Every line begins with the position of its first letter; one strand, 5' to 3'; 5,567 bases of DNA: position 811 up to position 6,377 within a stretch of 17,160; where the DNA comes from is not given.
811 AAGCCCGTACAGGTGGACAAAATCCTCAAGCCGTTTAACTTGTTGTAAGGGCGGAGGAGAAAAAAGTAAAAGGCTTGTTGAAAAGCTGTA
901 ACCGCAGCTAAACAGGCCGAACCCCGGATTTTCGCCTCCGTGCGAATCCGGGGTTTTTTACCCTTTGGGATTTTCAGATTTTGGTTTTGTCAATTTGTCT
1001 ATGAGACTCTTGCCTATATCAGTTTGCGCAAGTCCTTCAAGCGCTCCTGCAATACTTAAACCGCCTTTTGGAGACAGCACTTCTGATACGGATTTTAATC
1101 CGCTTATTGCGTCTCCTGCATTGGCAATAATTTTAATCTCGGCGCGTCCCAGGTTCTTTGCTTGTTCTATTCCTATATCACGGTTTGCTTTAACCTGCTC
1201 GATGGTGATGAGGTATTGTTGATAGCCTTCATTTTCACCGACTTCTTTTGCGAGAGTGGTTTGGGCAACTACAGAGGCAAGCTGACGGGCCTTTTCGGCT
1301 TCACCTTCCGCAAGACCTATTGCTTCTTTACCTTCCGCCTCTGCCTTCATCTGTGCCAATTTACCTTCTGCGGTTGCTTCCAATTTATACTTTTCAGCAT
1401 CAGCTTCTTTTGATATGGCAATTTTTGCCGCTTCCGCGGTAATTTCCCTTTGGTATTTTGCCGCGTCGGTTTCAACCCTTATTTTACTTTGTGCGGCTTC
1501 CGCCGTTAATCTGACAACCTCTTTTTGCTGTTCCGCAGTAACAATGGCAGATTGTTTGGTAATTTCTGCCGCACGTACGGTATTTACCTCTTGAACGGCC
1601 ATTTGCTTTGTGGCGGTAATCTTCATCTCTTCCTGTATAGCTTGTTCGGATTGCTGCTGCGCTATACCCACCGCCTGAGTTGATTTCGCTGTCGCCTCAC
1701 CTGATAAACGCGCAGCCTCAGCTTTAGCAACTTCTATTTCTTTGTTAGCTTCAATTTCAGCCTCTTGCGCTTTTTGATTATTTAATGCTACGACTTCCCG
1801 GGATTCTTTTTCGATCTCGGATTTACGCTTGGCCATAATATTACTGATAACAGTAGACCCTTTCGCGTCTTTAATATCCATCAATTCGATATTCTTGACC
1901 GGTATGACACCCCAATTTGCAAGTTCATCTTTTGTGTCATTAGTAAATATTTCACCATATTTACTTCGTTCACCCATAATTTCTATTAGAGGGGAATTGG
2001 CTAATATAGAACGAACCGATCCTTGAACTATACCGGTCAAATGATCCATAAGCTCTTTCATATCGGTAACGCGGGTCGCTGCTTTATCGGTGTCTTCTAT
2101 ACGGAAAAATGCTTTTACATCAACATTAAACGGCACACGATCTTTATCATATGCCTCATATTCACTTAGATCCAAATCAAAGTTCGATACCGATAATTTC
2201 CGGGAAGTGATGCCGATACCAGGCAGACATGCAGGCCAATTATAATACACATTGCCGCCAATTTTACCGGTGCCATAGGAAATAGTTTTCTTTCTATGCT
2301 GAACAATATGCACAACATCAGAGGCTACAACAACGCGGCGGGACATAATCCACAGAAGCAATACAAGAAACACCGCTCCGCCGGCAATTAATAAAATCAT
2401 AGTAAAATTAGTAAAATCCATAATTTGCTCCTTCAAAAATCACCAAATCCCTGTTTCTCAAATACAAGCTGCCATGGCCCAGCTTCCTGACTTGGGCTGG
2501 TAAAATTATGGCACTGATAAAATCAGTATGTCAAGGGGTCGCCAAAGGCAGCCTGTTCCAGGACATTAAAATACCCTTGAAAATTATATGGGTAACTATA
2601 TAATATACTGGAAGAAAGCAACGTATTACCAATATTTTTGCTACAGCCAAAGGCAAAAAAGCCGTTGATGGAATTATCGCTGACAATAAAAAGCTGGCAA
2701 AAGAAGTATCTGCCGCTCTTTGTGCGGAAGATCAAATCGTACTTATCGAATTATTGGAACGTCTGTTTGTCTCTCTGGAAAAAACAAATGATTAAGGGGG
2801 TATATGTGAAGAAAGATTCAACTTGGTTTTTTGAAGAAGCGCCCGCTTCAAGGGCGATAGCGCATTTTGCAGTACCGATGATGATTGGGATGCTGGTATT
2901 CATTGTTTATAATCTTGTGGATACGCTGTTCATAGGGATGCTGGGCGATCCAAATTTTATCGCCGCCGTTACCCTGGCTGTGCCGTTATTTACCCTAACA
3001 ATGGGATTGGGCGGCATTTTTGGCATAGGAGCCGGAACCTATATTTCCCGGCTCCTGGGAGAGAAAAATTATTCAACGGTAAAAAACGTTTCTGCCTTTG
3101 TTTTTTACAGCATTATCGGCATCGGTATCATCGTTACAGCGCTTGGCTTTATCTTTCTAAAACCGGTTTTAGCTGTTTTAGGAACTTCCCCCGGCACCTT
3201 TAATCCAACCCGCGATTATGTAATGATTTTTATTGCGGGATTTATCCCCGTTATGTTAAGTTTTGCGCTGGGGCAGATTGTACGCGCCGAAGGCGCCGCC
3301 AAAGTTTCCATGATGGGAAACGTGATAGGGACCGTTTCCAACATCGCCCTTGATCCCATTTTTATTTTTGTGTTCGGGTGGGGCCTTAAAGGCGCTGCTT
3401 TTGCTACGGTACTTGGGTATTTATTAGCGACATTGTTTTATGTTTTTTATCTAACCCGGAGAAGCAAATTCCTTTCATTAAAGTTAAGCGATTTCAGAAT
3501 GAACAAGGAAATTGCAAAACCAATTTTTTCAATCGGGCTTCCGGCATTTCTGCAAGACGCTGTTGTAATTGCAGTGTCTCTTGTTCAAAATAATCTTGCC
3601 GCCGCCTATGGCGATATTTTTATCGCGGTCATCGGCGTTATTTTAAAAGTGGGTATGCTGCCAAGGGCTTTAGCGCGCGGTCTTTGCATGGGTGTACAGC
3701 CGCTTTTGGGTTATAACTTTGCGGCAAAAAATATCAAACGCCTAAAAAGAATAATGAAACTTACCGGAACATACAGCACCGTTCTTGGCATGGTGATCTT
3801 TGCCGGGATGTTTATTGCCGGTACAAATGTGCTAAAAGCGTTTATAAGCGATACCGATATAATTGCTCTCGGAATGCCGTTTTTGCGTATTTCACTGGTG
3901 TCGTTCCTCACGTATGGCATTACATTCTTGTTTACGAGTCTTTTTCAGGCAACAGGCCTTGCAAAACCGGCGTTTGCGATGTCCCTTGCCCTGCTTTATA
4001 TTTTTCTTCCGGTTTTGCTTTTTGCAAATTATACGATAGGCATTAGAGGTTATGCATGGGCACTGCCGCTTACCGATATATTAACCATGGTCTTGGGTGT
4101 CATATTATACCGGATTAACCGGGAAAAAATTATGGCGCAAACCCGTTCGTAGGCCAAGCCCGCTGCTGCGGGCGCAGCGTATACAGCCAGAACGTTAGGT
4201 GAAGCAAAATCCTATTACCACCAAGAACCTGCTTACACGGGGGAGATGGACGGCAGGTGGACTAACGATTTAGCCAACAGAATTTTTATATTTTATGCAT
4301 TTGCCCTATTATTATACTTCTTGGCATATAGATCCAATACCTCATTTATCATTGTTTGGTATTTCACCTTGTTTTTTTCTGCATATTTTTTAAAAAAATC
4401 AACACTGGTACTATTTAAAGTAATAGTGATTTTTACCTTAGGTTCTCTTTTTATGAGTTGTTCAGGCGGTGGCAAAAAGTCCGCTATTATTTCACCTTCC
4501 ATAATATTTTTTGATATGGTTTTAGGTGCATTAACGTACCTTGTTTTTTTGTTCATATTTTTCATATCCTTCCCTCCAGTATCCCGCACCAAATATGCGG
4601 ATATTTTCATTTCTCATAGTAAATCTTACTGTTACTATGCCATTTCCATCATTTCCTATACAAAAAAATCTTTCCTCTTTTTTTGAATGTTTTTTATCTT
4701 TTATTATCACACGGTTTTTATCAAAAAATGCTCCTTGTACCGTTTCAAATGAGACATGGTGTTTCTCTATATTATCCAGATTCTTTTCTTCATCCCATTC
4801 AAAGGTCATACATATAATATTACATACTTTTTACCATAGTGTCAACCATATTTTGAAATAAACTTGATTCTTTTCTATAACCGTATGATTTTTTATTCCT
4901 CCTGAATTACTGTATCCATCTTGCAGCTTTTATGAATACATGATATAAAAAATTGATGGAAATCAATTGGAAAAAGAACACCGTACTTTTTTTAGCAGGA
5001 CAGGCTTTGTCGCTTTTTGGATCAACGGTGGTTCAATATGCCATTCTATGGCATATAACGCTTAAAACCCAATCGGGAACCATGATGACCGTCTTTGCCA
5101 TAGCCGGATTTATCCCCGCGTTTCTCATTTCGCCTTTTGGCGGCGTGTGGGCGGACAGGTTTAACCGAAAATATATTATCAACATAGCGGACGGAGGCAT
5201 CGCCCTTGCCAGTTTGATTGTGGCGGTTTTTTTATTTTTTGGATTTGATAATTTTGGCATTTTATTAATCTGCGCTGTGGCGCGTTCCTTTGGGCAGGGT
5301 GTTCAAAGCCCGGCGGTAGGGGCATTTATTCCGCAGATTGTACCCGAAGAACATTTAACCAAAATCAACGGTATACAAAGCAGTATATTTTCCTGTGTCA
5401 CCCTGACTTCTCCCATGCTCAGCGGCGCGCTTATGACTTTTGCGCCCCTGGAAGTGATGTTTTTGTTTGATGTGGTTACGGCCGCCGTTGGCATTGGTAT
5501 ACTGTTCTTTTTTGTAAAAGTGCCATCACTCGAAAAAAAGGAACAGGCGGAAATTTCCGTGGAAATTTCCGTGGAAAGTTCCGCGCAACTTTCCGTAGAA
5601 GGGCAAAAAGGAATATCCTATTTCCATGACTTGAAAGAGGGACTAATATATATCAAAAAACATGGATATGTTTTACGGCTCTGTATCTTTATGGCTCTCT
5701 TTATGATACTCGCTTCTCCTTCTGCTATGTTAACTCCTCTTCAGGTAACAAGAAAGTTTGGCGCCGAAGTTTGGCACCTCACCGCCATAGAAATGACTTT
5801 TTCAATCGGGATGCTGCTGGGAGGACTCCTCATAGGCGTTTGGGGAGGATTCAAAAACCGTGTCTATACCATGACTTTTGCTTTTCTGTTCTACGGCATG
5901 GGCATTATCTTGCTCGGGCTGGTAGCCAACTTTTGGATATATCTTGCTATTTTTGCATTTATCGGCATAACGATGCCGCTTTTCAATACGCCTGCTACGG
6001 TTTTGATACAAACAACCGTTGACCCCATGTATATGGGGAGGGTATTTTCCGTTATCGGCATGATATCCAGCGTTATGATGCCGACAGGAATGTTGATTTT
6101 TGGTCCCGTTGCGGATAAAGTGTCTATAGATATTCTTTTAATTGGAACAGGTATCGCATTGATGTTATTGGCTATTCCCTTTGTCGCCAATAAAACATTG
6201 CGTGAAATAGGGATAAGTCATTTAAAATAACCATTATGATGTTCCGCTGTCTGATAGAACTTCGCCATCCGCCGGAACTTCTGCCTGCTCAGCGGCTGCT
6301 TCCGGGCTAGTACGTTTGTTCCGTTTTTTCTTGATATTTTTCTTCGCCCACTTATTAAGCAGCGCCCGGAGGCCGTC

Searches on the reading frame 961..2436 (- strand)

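Call 71: search_protein_families(library=pfam, proteins=[window:961-2436:-], max_evalue=0.0001)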
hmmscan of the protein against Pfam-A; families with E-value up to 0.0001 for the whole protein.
window:961-2436:- (492 aa): 1 family
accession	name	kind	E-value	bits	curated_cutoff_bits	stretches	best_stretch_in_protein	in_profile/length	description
PF01145.31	Band_7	-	1.2e-14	55.2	23.6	1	68-229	30-175/176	SPFH domain / Band 7 family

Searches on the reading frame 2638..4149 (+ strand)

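Call 71: search_protein_families(library=pfam, proteins=[window:2638-4149:+], max_evalue=0.0001)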
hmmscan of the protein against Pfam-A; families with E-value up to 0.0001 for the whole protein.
window:2638-4149:+ (504 aa): 1 family
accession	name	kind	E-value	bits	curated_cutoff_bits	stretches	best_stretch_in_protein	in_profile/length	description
PF01554.23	MatE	-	6.6e-35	120.6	24.9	2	80-241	1-161/161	MatE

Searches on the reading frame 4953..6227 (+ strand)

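Call 71: search_protein_families(library=pfam, proteins=[window:4953-6227:+], max_evalue=0.0001)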
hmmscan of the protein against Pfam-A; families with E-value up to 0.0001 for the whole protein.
window:4953-6227:+ (425 aa): 2 families
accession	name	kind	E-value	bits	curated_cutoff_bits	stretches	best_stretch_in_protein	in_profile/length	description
PF07690.21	MFS_1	-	1.3e-33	116.8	33.4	1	14-378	2-345/347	Major Facilitator Superfamily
PF05977.19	MFS_3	-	8.4e-17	61.2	27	1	17-410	19-390/524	Transmembrane secretion effector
